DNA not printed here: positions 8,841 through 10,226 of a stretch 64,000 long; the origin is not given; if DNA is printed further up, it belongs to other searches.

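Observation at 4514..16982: Four divergent paralogs of a fucosyltransferase-like (GT10-type) glycosyltransferase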

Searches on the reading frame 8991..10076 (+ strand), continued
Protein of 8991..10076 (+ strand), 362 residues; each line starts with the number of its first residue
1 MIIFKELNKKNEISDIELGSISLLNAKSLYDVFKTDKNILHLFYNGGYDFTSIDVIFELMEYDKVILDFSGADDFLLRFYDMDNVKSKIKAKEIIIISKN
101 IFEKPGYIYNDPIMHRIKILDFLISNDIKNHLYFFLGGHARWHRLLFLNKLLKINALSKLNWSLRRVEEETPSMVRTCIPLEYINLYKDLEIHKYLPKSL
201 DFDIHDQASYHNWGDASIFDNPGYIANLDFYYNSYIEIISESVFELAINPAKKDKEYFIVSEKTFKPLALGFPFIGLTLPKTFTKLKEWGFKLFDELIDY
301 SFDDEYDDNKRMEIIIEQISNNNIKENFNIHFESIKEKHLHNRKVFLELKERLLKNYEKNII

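Call 49: list_cluster_members(proteins=[P0033, P0039, P0042, P0044, P0048, P0087, P0091, P0110, P0143, P0153])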
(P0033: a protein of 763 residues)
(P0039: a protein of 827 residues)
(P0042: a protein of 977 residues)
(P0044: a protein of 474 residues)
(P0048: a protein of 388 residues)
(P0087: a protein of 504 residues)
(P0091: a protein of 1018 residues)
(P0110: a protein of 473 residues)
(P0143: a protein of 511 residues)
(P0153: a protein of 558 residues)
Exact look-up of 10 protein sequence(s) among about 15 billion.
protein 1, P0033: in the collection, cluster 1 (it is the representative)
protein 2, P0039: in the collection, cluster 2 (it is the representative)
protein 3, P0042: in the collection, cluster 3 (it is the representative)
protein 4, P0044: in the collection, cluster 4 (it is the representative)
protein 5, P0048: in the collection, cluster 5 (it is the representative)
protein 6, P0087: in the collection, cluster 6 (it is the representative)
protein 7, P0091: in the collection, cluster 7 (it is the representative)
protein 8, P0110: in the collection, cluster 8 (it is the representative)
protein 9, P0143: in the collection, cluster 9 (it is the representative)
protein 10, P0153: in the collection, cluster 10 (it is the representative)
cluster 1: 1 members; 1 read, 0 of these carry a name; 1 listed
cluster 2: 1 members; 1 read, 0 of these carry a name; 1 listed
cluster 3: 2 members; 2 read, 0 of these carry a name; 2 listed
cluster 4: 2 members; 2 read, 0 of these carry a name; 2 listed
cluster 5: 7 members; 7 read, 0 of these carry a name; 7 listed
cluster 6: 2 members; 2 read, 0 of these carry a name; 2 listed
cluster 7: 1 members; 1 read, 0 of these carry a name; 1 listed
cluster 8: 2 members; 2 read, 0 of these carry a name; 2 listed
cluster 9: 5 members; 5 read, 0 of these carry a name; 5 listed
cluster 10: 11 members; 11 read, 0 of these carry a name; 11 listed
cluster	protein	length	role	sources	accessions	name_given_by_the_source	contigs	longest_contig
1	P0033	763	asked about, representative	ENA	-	-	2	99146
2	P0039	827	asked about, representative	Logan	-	-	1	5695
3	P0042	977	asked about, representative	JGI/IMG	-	-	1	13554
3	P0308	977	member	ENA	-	-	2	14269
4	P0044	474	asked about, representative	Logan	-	-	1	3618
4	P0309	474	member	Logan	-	-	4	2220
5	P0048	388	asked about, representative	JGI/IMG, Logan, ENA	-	-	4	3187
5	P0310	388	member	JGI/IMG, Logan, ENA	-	-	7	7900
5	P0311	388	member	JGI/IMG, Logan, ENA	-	-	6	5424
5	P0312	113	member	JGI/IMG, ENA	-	-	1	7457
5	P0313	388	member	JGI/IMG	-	-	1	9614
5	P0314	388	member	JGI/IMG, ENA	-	-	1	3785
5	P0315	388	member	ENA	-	-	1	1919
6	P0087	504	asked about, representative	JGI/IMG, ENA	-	-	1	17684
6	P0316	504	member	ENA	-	-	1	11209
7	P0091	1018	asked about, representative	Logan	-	-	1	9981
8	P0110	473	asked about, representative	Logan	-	-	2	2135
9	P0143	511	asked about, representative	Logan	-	-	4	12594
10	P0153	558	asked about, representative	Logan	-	-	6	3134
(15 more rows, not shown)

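Call 50: find_encoding_contigs(protein=P0180, flank=10000, max_places=2)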
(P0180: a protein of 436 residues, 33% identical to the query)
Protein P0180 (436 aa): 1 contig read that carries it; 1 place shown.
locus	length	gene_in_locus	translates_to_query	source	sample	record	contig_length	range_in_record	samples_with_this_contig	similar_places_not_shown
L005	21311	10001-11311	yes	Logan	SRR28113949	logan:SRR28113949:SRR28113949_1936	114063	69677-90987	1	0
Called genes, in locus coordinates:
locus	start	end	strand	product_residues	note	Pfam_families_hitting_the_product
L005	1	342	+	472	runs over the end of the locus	PF04055:Radical_SAM (weak)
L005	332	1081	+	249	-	-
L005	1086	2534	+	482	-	-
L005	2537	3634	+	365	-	PF10250:O-FucT (faint)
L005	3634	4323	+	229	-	PF01041:DegT_DnrJ_EryC1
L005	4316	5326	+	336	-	-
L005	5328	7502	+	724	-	PF01370:Epimerase, PF04321:RmlD_sub_bind, PF16363:GDP_Man_Dehyd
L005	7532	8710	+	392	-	PF03721:UDPG_MGDP_dh_N, PF00984:UDPG_MGDP_dh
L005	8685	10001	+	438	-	-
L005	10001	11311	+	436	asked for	-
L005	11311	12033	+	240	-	-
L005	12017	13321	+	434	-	-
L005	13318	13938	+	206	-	PF13472:Lipase_GDSL_2 (faint)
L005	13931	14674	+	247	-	PF18922:DUF5672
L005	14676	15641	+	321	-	PF01073:3Beta_HSD, PF01370:Epimerase, PF16363:GDP_Man_Dehyd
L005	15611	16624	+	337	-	PF01073:3Beta_HSD, PF01370:Epimerase, PF02719:Polysacc_synt_2, PF07993:NAD_binding_4, PF16363:GDP_Man_Dehyd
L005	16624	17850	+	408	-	-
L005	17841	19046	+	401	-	-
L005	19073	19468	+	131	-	-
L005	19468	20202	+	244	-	-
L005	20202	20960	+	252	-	PF00294:PfkB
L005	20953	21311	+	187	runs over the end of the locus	PF00908:dTDP_sugar_isom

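Call 51: find_encoding_contigs(protein=P0187, flank=10000, max_places=2)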
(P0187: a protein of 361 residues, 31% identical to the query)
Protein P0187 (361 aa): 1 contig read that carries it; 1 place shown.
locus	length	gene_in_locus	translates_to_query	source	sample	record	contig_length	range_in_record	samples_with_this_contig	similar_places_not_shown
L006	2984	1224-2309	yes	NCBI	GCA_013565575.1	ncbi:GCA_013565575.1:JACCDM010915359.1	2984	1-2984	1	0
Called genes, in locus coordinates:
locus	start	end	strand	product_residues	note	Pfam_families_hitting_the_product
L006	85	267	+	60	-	-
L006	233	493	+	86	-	-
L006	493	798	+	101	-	-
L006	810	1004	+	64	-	-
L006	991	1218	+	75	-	-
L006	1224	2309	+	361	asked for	-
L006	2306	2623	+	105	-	-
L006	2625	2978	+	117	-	-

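Call 66: search_protein_families(library=pfam, proteins=[L005:5328-7499:+, P0042, P0091, P0095, P0109, P0103, P0163, P0092, P0045], max_evalue=1)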
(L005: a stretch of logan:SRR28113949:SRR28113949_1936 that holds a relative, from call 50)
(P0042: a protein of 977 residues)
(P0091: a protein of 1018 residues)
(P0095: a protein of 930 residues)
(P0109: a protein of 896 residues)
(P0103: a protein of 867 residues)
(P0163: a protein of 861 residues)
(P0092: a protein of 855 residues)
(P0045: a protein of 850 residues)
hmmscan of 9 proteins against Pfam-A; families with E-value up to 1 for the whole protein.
L005:5328-7499:+ (724 aa): 6 families
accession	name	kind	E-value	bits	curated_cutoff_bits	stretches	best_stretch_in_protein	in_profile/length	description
PF01370.27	Epimerase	-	5.2e-22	78.9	20.9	1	3-228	1-240/240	NAD dependent epimerase/dehydratase family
PF16363.11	GDP_Man_Dehyd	-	2.6e-09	37.4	27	1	4-227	1-249/332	GDP-mannose 4,6 dehydratase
PF04321.23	RmlD_sub_bind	-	7.9e-08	32.2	27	1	1-219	1-200/287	RmlD substrate binding domain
PF13460.12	NAD_binding_10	-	0.0032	17.8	27.2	1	41-167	35-148/184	NAD(P)H-binding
PF24489.1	Ig_J_second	-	0.058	13.9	27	1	83-124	41-85/105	Tip attachment protein J second Ig-like domain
PF08286.16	Spc24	-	0.067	13.8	25.3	0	88-148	24-70/109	Spc24 subunit of Ndc80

P0042 (977 aa): 5 families
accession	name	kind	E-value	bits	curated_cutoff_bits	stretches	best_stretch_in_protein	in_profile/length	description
PF15871.10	JMY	-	0.0035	17.4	27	1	38-109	111-184/263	Junction-mediating and -regulatory protein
PF20276.3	CTD1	-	0.0093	16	25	1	902-967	107-172/243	C-terminal domain 1 of the ABC-three component (ABC-3C) systems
PF22256.2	BDI_1685-like_C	-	0.11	12.7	27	1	412-470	91-148/192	BDI_1685-like, C-terminal domain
PF05355.16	Apo-CII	-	0.14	12.7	22.1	0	385-408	23-46/77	Apolipoprotein C-II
PF17190.9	RecG_N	-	0.32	12.2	23.1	0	465-519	24-79/89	RecG N-terminal helical domain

P0091 (1018 aa): 2 families
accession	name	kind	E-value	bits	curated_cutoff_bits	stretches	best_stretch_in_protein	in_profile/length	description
PF00210.30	Ferritin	-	0.046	14.1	24.5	1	941-1012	24-100/142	Ferritin-like domain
PF21977.1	DUF6926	-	0.06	14.1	27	0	702-750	16-64/73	Domain of unknown function (DUF6926)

P0095 (930 aa): 1 family
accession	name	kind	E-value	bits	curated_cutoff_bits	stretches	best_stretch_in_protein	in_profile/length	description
PF22318.1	DUF6971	-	0.0018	18.8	27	0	378-397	54-73/89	Domain of unknown function (DUF6971)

P0109 (896 aa): 1 family
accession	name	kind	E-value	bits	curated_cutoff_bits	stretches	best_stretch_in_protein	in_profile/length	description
PF03961.19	FapA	-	0.79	9.7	31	0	297-360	170-233/272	Flagellar Assembly Protein A beta solenoid domain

P0103 (867 aa): 0 families

P0163 (861 aa): 1 family
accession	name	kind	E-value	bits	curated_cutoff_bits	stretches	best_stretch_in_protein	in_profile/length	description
PF06648.16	AcMNPV_Ac75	-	0.018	15.5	24.4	1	508-565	62-118/122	Autographa californica nuclear polyhedrosis virus (AcMNPV), Ac75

P0092 (855 aa): 2 families
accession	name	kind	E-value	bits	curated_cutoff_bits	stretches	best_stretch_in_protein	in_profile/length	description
PF12630.12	Pox_polyA_pol_N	-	0.0048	17.7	27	2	791-822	29-61/108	Poxvirus poly(A) polymerase N-terminal domain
PF25496.1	URGCP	-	0.07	12.9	27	0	100-174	189-263/299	Up-regulator of cell proliferation-like domain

P0045 (850 aa): 0 families

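Call 68: fold_search(model_id=the predicted structure, library=viral)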
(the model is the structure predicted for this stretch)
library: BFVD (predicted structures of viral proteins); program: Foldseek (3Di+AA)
matches with E <= 10: 305; with E <= 0.001: 24
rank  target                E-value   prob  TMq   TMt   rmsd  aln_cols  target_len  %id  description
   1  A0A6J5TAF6            3.5e-12  1.00  0.59  0.58   6.9       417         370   16  Uncharacterized protein [uncultured Caudovirales phage]
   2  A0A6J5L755            1.7e-11  1.00  0.61  0.60   6.2       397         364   20  Uncharacterized protein [uncultured Caudovirales phage]
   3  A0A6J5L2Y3            1.2e-10  1.00  0.61  0.61   6.7       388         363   18  Uncharacterized protein [uncultured Caudovirales phage]
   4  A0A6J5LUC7            1.3e-10  1.00  0.58  0.56   8.2       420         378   18  Uncharacterized protein [uncultured Caudovirales phage]
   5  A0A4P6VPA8            8.4e-10  1.00  0.59  0.51   4.8       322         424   19  Uncharacterized protein [Mimivirus LCMiAC02]
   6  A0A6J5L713            1.1e-09  1.00  0.48  0.51   8.8       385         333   16  Uncharacterized protein [uncultured Caudovirales phage]
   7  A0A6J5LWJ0            3.2e-09  1.00  0.59  0.50   7.7       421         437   15  Uncharacterized protein [uncultured Caudovirales phage]
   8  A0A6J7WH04            8.3e-09  1.00  0.47  0.44  11.0       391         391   16  Uncharacterized protein [uncultured Caudovirales phage]
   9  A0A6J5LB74            8.8e-09  1.00  0.64  0.60   6.7       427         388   13  Uncharacterized protein [uncultured Caudovirales phage]
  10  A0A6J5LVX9            9.3e-09  1.00  0.58  0.62   6.4       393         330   16  Uncharacterized protein [uncultured Caudovirales phage]
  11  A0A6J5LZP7            1.4e-08  1.00  0.45  0.52   9.6       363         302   14  Uncharacterized protein [uncultured Caudovirales phage]
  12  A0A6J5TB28            1.4e-08  1.00  0.45  0.23   8.8       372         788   14  UDP-glucose/GDP-mannose dehydrogenase, N-terminal [uncultured Caudovirales phage]
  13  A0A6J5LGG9            1.9e-08  1.00  0.43  0.49   8.2       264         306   20  Uncharacterized protein [uncultured Caudovirales phage]
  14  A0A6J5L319            2.8e-08  1.00  0.49  0.55   8.4       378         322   16  Uncharacterized protein [uncultured Caudovirales phage]
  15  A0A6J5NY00            3.5e-08  1.00  0.54  0.55   7.5       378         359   17  Uncharacterized protein [uncultured Caudovirales phage]
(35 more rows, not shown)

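Call 71: find_related_loci(query=A6, collection=genome_contigs, flank=8000)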
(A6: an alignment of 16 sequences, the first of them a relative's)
Query A6 (405 aa) in genome_contigs; peptide patterns used: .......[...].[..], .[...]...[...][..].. (x = any residue, [..] = any of these).
158 stretches matched a pattern; 44 encode a relative of the query (tblastn E <= 1e-3); 43 distinct loci.
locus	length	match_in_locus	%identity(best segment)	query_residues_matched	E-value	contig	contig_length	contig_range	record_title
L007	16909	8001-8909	28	82-396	8e-35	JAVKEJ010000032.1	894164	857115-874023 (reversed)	MAG: Rhodospirillaceae bacterium isolate E2-BRE-14 k141_8951, whole genome shotgun sequence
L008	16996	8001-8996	26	52-389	8e-27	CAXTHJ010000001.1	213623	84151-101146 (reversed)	MAG TPA_asm: uncultured Caulobacteraceae bacterium isolate public_SRR14722150_metawrap_bin.3 genome assembly, contig: pu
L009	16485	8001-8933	27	82-393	2e-26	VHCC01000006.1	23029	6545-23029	MAG: Candidatus Pelagibacterales bacterium isolate K_Offshore_40m_m1_069 K_Offshore_40m_m1_069_Ga0194133_10003332, whole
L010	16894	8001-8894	26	79-374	5e-25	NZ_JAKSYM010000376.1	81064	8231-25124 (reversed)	Methylobacterium sp. J-030 k141_1039, whole genome shotgun sequence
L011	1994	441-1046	32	171-389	2e-25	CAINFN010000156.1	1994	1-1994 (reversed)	MAG: uncultured Bacteroidetes bacterium isolate Umea_bin-05267 genome assembly, contig: bin-05267:156/274, whole genome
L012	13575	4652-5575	25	56-373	2e-24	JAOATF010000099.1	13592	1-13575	MAG: Hyphomonadaceae bacterium isolate AF21_PE0_C3_S1_65_22 C3_S1_2285_length_13592_cov_10, whole genome shotgun sequenc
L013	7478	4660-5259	30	169-389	2e-24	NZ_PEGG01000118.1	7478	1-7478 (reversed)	Caulobacter sp. B11 tig00000251, whole genome shotgun sequence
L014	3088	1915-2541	32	169-399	2e-24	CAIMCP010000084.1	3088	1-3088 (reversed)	uncultured Candidatus Saccharibacteria bacterium isolate Kiruna2_bin-2349 genome assembly, contig: bin-2349:084/130, who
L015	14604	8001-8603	34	169-389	6e-23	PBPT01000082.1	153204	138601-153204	MAG: Candidatus Neomarinimicrobiota bacterium isolate RS350 TaraRedSea_contig_375877, whole genome shotgun sequence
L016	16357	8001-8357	38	274-404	6e-23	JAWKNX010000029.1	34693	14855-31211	MAG: Bdellovibrionales bacterium isolate ABC2.29 ABC2.29.fa-29, whole genome shotgun sequence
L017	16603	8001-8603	34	169-389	6e-23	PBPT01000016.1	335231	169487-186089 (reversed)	MAG: Candidatus Neomarinimicrobiota bacterium isolate RS350 8480, whole genome shotgun sequence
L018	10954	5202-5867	30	169-395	2e-22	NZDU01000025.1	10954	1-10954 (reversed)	MAG: Candidatus Pacearchaeota archaeon isolate ARS103 42808, whole genome shotgun sequence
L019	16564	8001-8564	31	167-371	3e-22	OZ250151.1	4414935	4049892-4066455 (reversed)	MAG: Candidatus Spongiihabitans sp. isolate c23cf4e8-a282-41dc-a193-41891dfe7d7a genome assembly, chromosome: 1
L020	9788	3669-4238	31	165-378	4e-22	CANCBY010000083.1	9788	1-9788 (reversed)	MAG: Bdellovibrionaceae bacterium isolate JR-MC-E-240519-111 genome assembly, contig: JR-MC-E-240519-C8219, whole genome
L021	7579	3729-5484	30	169-396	5e-22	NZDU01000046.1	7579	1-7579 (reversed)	MAG: Candidatus Pacearchaeota archaeon isolate ARS103 81849, whole genome shotgun sequence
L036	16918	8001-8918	26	101-404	1e-14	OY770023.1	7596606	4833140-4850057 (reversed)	MAG: Rhodospirillales bacterium isolate 4fb11b76-7169-4195-a16a-2cd32d4b6a60 genome assembly, chromosome: 1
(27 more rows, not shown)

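Call 74: search_protein_families(library=pfam, alignment_id=A7, max_evalue=0.00001)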
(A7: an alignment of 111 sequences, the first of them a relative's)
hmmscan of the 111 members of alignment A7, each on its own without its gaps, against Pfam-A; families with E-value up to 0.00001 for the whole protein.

A. member 1, L007:3-581:- (193 aa): 7 families
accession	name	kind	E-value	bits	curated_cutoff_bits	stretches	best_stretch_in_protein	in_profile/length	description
PF13847.12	Methyltransf_31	-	4.2e-15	56.1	27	1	68-173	6-119/145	Methyltransferase domain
PF08241.18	Methyltransf_11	-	5.9e-15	56.1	21.2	1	70-162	1-95/95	Methyltransferase domain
PF13489.12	Methyltransf_23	-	1e-14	55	27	1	63-167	20-121/164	Methyltransferase domain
PF08242.18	Methyltransf_12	-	1.3e-14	55.1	30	1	70-160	1-98/98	Methyltransferase domain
PF13649.12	Methyltransf_25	-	2.4e-14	54.2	27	1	69-158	1-97/97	Methyltransferase domain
PF05401.17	NodS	-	4.9e-07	30.2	24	1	56-164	34-146/201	Nodulation protein S (NodS)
PF02353.26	CMAS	-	5e-07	29.7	27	1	67-172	64-174/273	Mycolic acid cyclopropane synthetase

B. families by the number of members that match (of 111 scanned): 100 families (the first 25 are shown)
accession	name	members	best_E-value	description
PF00378.25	ECH_1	4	1.8e-58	Enoyl-CoA hydratase/isomerase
PF16113.10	ECH_2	4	6.4e-35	Enoyl-CoA hydratase/isomerase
PF08241.18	Methyltransf_11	4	9.5e-19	Methyltransferase domain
PF13649.12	Methyltransf_25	4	2.4e-14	Methyltransferase domain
PF16363.11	GDP_Man_Dehyd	3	5.4e-133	GDP-mannose 4,6 dehydratase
PF01370.27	Epimerase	3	2.9e-77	NAD dependent epimerase/dehydratase family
PF05050.19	Methyltransf_21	3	5.2e-21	Methyltransferase FkbM domain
PF13489.12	Methyltransf_23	3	6.4e-15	Methyltransferase domain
PF04321.23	RmlD_sub_bind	3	5e-10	RmlD substrate binding domain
PF04055.27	Radical_SAM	3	3.9e-09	Radical SAM superfamily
PF01041.23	DegT_DnrJ_EryC1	2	1.6e-80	DegT/DnrJ/EryC1/StrS aminotransferase family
PF13549.11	ATP-grasp_5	2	2.5e-69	ATP-grasp domain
PF01571.26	GCV_T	2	1.6e-67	Aminomethyltransferase folate-binding domain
PF16861.10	Carbam_trans_C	2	2.1e-66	Carbamoyltransferase C-terminus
PF01266.30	DAO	2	8.6e-66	FAD dependent oxidoreductase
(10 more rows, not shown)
